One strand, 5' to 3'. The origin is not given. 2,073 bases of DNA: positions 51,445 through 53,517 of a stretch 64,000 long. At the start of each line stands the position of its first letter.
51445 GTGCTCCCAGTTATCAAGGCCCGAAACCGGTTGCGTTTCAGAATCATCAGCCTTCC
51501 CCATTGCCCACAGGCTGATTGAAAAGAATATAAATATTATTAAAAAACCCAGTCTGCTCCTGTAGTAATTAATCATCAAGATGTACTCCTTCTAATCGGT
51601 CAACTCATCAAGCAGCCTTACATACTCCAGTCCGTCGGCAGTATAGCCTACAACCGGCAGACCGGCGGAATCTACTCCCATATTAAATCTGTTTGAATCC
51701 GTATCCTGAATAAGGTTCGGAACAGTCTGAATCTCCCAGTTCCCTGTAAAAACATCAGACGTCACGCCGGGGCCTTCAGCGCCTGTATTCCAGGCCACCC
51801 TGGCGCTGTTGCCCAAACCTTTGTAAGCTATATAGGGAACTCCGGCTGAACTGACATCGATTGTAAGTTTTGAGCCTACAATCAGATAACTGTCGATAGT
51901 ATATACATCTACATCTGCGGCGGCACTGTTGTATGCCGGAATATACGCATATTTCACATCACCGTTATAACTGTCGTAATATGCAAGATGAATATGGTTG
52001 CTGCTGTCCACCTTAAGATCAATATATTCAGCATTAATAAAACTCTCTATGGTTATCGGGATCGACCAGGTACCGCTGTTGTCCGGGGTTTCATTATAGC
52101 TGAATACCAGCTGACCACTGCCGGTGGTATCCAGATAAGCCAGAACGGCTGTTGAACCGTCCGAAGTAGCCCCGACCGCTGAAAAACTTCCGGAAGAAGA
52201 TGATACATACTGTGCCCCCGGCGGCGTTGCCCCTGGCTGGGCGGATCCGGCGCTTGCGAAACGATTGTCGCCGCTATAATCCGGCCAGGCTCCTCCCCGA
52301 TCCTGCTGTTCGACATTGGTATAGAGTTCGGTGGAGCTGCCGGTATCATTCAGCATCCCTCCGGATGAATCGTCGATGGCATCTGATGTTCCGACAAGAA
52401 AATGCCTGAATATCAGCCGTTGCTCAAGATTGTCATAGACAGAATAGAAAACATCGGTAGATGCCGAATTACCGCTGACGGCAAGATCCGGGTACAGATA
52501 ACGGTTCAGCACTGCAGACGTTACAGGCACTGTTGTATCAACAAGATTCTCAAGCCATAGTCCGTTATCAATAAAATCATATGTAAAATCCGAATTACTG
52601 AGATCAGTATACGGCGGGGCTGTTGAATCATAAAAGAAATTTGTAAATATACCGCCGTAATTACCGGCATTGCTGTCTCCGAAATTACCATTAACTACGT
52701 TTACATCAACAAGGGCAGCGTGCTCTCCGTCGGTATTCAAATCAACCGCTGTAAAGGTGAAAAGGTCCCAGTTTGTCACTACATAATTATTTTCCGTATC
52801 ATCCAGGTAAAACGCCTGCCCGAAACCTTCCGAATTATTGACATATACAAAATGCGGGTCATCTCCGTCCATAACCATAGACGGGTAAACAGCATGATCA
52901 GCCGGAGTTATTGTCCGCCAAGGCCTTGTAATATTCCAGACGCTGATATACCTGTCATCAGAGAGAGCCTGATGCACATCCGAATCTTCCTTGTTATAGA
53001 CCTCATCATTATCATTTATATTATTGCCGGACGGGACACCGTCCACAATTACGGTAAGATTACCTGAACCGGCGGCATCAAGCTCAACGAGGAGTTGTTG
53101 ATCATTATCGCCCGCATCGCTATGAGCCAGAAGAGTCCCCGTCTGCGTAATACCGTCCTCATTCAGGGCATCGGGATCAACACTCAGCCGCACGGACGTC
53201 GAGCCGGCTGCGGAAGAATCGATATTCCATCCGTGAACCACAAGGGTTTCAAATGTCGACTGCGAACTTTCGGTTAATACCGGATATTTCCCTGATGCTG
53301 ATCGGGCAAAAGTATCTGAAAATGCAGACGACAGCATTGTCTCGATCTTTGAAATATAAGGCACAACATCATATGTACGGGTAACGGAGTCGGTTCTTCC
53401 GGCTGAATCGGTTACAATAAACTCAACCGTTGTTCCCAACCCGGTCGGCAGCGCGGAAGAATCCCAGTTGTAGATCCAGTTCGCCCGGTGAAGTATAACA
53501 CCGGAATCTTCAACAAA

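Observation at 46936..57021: Tandem giant surface proteins (1809 aa lipoprotein + 1547 aa with beta-barrel-like tail) built from the same Ig-like module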

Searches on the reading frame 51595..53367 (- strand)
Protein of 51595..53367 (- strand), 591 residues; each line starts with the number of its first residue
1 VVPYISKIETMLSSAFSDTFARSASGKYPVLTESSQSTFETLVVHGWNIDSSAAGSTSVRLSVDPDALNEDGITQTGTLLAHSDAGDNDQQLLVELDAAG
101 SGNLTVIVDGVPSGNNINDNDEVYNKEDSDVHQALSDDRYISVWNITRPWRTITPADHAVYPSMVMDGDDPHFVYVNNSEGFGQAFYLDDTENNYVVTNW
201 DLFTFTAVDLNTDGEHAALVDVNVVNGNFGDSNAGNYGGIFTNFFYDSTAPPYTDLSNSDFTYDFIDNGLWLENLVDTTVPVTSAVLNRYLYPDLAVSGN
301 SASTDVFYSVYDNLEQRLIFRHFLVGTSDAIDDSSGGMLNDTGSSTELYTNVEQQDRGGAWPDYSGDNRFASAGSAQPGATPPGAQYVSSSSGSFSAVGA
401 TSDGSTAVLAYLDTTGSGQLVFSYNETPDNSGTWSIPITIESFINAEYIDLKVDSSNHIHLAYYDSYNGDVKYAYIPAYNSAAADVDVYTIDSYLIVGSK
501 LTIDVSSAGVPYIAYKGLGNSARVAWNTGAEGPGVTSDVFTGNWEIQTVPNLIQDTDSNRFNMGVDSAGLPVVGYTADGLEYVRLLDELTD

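Call 11: search_protein_families(library=pfam, proteins=[window:51595-53367:-], max_evalue=10)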
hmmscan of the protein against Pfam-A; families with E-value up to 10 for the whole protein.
seq(591 aa): 0 families

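Call 29: find_homologous_proteins(query=window:51595-53367:-, max_evalue=0.001)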
Query seq(591 aa) (591 aa): 3 proteins with E <= 0.001 among 8000 candidates.
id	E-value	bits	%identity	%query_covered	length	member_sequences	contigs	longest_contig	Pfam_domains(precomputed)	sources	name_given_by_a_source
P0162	1.2e-161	557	65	68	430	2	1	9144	-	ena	-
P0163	1.1e-114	402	49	72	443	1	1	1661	-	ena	-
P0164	2.1e-112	395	41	100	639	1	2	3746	-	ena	-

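Call 33: find_homologous_proteins(query=A3, max_evalue=0.00001)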
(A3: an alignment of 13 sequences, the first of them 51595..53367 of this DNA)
Query A3 (13 sequences) (591 aa, profile of the alignment): 8 proteins with E <= 0.00001 among 8000 candidates.
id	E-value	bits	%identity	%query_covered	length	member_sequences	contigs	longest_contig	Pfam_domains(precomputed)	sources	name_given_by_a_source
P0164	8.5e-222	756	41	100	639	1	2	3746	-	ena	-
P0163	9.1e-183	627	49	72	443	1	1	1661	-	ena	-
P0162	4.0e-163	562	65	68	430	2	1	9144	-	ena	-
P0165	1.3e-42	165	28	32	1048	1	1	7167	PF15892.12,PF13860.13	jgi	jgi:hypothetical protein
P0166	1.1e-37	148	34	22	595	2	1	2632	-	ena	-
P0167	1.3e-12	65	28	29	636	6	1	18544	-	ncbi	ncbi:MAG: hypothetical protein ACI4LT_01935 [Treponema sp.]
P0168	4.1e-9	54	31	16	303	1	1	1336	PF15892.12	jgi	jgi:hypothetical protein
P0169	1.7e-7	49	36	13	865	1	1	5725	-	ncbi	-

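Call 36: search_protein_families(library=pfam, alignment_id=A3, max_evalue=0.1)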
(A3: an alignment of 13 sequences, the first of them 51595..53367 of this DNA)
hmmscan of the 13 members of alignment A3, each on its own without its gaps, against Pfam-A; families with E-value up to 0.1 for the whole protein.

A. member 1, window:51595-53367:- (591 aa): 0 families

B. families by the number of members that match (of 13 scanned): 2 families
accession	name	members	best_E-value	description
PF01833.30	TIG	1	0.014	IPT/TIG domain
PF23292.1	SAND_ULT1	1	0.061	ULTRAPETALA1 SAND domain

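Call 47: predict_structure(alignment_id=A4)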
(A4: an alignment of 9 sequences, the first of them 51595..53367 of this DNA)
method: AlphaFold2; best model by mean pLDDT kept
length: 591 residues; sequences in the alignment: 9
mean_pLDDT: 43.8   pTM: 0.39
mean pLDDT of the five models: 43.8, 41.8, 40.9, 40.7, 39.7
residues with pLDDT >= 90: 0; 70-90: 87; 50-70: 80; < 50: 424
segments of 3 or more residues with pLDDT < 50: 1-59, 61-391, 429-431, 532-542, 558-560, 577-582, 584-591
pLDDT, mean of each block of 10 residues (from residue 1): 28 26 25 26 30 38 42 34 32 37 43 42 32 24 25 32 35 35 34 33 34 34 33 33 36 33 34 32 30 36 38 35 35 26 26 25 29 27 36 54 57 74 62 72 78 74 83 84 79 67 72 76 72 42 67 51 59 52 43 31
secondary structure, 60 per line:
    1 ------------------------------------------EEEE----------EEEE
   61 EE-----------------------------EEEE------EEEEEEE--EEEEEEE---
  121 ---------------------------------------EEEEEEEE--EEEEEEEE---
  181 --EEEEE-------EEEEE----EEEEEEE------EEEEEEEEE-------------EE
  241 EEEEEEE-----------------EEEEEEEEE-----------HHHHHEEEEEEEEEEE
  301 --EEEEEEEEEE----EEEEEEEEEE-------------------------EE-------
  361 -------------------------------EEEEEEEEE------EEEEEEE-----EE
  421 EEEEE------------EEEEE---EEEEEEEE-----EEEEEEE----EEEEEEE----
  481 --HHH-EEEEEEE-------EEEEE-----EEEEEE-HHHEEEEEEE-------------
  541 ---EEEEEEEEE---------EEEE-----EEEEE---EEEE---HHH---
elements in order: E43-46 E57-62 E92-95 E102-108 E111-117 E160-167 E170-177 E183-187 E195-199 E204-210 E217-225 E239-247 E265-273 H285-289 E290-300 E303-312 E317-326 E392-400 E407-413 E419-425 E438-442 E446-453 E459-465 E470-476 E487-493 E501-505 E511-516 E521-527 E544-552 E562-565 E571-575 E579-582

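Call 55: search_protein_families(library=pfam, proteins=[P0165, P0166, P0167, P0168, P0169, P0164], max_evalue=0.01)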
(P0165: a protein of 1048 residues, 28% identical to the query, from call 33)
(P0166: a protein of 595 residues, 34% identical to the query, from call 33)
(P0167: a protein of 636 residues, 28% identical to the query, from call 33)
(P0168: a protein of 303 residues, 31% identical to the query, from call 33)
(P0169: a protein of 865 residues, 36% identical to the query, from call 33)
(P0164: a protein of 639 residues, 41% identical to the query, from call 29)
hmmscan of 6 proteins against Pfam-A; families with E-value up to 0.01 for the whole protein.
P0165 (1048 aa): 2 families
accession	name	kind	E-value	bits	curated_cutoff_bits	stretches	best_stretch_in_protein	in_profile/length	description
PF15892.11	BNR_4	-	5.7e-17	62.4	27.3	0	305-371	203-265/272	BNR repeat-containing family member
PF13860.13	FlgD_ig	-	2.3e-09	37.6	27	1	984-1035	24-75/79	FlgD Ig-like domain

P0166 (595 aa): 0 families

P0167 (636 aa): 0 families

P0168 (303 aa): 1 family
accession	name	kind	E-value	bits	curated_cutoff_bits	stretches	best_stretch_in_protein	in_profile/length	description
PF15892.11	BNR_4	-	6.5e-06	26.1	27.3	0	203-248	220-269/272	BNR repeat-containing family member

P0169 (865 aa): 0 families

P0164 (639 aa): 0 families

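Call 56: search_solved_structures(query=A3, max_evalue=1)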
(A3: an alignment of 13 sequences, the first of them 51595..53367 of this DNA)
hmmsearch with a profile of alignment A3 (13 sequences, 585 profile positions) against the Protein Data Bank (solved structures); distinct sequences matched with E-value up to 1: 0.

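Call 59: fold_search(model_id=the predicted structure, library=pdb)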
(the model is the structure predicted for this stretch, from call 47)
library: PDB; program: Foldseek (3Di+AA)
matches with E <= 10: 665; with E <= 0.001: 69
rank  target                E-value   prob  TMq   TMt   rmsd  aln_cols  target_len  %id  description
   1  6rgg_B                3.9e-07  1.00  0.25  0.41  15.5       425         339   12  Photorhabdus laumondii lectin PLL2 in complex with O-methylated PGL-1-derived disaccharide (released 2020-07-01)
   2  5c9o                  4.0e-07  1.00  0.25  0.39  16.0       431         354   10  Crystal structure of recombinant PLL lectin from Photorhabdus luminescens at 1.5 A resolution (released 2016-10-19)
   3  6rfz                  1.0e-06  1.00  0.25  0.41  15.6       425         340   12  Photorhabdus laumondii lectin PLL2 in complex with D-glucose (released 2020-07-01)
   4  8q81                  1.0e-06  1.00  0.24  0.39  16.5       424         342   12  Photorhabdus laumondii lectin PLL3 in complex with alpha-methyl-fucoside (released 2025-03-05)
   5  8q7u                  1.1e-06  1.00  0.25  0.40  13.5       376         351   12  Photorhabdus laumondii lectin PLL in complex with alpha-methyl-fucoside (released 2025-03-05)
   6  5c9l                  1.4e-06  1.00  0.25  0.40  13.5       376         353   12  Crystal structure of native PLL lectin from Photorhabdus luminescens at 1.65 A resolution (released 2016-10-19)
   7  6rg2_B                1.9e-06  1.00  0.25  0.41  13.4       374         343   13  Photorhabdus laumondii lectin PLL2 in complex with 3-O-methyl-D-glucose (released 2020-07-01)
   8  8q83_A                2.1e-06  1.00  0.25  0.40  15.8       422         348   11  Photorhabdus laumondii lectin PLL5 in complex with alpha-methyl-fucoside (released 2025-03-05)
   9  8q83_D                2.5e-06  1.00  0.25  0.40  16.3       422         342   10  Photorhabdus laumondii lectin PLL5 in complex with alpha-methyl-fucoside (released 2025-03-05)
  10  6t96                  3.0e-06  1.00  0.24  0.38  15.8       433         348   10  Photorhabdus laumondii subsp. laumondii lectin PLL3 (released 2019-12-25)
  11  6rg2_A                3.3e-06  1.00  0.25  0.41  13.3       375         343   13  Photorhabdus laumondii lectin PLL2 in complex with 3-O-methyl-D-glucose (released 2020-07-01)
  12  6rgr                  3.3e-06  1.00  0.25  0.40  14.2       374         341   13  Photorhabdus asymbiotica lectin PHL in complex with L-rhamnose (released 2020-07-01)
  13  5mxg_A                3.3e-06  1.00  0.25  0.40  15.8       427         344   10  Photorhabdus asymbiotica lectin (PHL) in complex with blood group H trisaccharide (released 2017-08-09)
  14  8q82_A                3.9e-06  1.00  0.24  0.40  16.6       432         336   12  Photorhabdus laumondii lectin PLL4 in complex with alpha-methyl-fucoside (released 2025-03-05)
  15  6flu_A                5.7e-06  1.00  0.22  0.35  13.8       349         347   12  Photorhabdus asymbiotica lectin (PHL) in complex with synthetic C-fucoside (released 2019-02-06)
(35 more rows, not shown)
